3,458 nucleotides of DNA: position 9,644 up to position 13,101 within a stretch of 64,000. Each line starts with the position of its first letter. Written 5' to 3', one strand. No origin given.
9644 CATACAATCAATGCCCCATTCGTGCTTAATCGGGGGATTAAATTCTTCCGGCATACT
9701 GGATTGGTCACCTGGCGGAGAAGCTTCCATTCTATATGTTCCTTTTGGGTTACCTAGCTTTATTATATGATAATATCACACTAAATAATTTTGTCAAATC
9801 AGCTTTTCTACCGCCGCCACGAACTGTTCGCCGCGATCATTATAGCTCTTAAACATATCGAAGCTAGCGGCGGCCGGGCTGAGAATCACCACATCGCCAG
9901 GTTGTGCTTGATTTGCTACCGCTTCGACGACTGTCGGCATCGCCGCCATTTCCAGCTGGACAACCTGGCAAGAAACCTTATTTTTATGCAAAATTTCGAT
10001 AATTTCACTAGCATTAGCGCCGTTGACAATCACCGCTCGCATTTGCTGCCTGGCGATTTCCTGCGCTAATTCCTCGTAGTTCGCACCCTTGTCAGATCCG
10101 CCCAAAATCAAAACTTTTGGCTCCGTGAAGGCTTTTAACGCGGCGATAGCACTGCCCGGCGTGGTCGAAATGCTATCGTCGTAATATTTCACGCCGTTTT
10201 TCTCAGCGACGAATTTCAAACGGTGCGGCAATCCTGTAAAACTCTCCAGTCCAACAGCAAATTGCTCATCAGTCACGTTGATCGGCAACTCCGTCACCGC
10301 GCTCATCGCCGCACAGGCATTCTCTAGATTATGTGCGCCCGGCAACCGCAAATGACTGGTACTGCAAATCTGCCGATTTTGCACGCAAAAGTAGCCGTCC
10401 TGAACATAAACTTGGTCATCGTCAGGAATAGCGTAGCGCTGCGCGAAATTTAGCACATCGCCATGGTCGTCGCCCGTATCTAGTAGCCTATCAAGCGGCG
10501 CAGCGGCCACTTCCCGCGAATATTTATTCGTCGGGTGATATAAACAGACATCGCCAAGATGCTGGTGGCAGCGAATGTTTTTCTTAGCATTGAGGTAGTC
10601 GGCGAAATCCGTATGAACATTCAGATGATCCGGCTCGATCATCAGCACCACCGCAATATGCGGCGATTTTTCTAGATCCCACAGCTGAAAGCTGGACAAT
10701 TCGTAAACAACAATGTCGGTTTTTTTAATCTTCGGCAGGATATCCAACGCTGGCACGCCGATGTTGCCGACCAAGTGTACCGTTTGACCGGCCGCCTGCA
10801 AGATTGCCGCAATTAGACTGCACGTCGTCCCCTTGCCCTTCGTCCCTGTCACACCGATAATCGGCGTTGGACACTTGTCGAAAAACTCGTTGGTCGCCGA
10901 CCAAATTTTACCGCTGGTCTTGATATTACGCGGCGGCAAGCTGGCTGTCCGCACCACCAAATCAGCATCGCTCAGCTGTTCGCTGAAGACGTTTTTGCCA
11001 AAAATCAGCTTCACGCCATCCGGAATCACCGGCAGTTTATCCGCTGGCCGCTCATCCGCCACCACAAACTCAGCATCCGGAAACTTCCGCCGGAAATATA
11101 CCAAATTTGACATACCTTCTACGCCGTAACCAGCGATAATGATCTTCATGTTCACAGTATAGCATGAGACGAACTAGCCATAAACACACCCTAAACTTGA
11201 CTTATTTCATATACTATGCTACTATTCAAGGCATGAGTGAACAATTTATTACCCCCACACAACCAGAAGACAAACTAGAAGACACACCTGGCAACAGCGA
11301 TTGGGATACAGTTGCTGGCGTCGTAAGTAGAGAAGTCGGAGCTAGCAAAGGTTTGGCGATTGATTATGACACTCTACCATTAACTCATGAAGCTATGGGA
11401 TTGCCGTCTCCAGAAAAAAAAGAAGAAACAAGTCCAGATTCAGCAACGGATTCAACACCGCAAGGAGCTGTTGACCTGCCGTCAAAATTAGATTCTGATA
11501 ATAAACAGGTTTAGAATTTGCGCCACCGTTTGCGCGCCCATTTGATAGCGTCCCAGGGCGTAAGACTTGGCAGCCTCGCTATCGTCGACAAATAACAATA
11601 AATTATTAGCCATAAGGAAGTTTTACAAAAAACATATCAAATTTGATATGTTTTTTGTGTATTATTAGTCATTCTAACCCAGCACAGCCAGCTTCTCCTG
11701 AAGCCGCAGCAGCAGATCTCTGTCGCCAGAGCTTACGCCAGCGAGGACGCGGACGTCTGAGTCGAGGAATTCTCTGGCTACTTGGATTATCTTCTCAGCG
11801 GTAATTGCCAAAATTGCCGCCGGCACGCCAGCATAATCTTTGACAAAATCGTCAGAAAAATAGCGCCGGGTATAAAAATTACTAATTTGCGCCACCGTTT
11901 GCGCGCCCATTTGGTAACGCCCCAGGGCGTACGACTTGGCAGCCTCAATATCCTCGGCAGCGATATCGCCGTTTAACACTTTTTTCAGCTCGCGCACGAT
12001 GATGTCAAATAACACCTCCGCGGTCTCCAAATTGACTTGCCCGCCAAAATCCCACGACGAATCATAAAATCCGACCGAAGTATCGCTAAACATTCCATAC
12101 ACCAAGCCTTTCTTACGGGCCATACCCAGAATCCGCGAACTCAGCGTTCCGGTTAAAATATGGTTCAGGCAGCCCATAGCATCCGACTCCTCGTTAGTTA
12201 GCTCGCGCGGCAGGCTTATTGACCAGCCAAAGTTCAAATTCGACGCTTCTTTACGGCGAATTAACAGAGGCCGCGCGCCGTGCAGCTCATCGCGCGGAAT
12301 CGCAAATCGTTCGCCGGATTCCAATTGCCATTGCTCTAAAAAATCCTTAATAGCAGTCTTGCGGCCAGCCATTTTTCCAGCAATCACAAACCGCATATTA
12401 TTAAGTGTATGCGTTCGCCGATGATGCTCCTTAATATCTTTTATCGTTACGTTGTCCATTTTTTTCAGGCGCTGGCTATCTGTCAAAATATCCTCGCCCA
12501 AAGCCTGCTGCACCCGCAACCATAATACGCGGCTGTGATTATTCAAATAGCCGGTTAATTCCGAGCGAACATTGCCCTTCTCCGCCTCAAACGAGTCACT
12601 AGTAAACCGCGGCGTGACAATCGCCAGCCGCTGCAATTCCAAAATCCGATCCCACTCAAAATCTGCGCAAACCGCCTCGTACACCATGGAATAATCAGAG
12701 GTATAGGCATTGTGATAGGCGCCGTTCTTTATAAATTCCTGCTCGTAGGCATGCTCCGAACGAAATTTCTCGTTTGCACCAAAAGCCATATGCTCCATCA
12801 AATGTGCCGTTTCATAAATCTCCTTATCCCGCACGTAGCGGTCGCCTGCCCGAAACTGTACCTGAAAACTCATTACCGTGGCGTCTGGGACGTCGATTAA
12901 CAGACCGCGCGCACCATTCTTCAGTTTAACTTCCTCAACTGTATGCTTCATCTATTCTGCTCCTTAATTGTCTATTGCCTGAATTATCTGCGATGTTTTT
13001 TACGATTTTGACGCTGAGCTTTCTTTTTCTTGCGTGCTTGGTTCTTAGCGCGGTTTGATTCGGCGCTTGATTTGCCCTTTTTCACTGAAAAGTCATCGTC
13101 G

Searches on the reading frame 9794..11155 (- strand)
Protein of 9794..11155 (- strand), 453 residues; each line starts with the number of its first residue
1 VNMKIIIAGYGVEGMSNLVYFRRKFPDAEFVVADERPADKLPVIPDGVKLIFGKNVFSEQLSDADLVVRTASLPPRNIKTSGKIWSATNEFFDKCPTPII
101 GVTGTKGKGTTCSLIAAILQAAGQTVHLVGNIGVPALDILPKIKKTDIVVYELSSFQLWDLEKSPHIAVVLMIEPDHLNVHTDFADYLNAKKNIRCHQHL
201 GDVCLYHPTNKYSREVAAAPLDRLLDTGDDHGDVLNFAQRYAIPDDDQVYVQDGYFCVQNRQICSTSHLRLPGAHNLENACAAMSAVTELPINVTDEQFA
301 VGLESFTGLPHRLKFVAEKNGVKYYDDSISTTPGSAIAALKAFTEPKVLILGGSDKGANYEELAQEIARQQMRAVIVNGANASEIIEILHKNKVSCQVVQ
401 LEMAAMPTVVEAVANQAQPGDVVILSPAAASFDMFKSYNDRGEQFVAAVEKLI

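Call 93: search_protein_families(library=pfam, proteins=[window:9794-11155:-], max_evalue=0.00001)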
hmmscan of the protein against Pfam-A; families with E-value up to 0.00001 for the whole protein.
window:9794-11155:- (453 aa): 2 families
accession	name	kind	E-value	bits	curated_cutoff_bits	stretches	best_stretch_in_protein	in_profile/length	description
PF08245.18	Mur_ligase_M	-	5.2e-23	82.5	24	1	102-286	1-199/200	Mur ligase middle domain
PF02875.26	Mur_ligase_C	-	4.6e-14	53.8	28.4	1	311-428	1-126/127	Mur ligase, glutamate ligase domain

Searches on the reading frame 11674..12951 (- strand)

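Call 93: search_protein_families(library=pfam, proteins=[window:11674-12951:-], max_evalue=0.00001)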
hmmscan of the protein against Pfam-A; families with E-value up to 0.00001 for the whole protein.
window:11674-12951:- (425 aa): 2 families
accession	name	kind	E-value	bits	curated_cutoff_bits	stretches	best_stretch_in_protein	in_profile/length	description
PF05193.26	Peptidase_M16_C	-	3.6e-15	56.7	23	1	167-340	1-179/181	Peptidase M16 inactive domain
PF00675.25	Peptidase_M16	-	3.6e-14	53.3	22.3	1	22-146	8-130/149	Insulinase (Peptidase family M16)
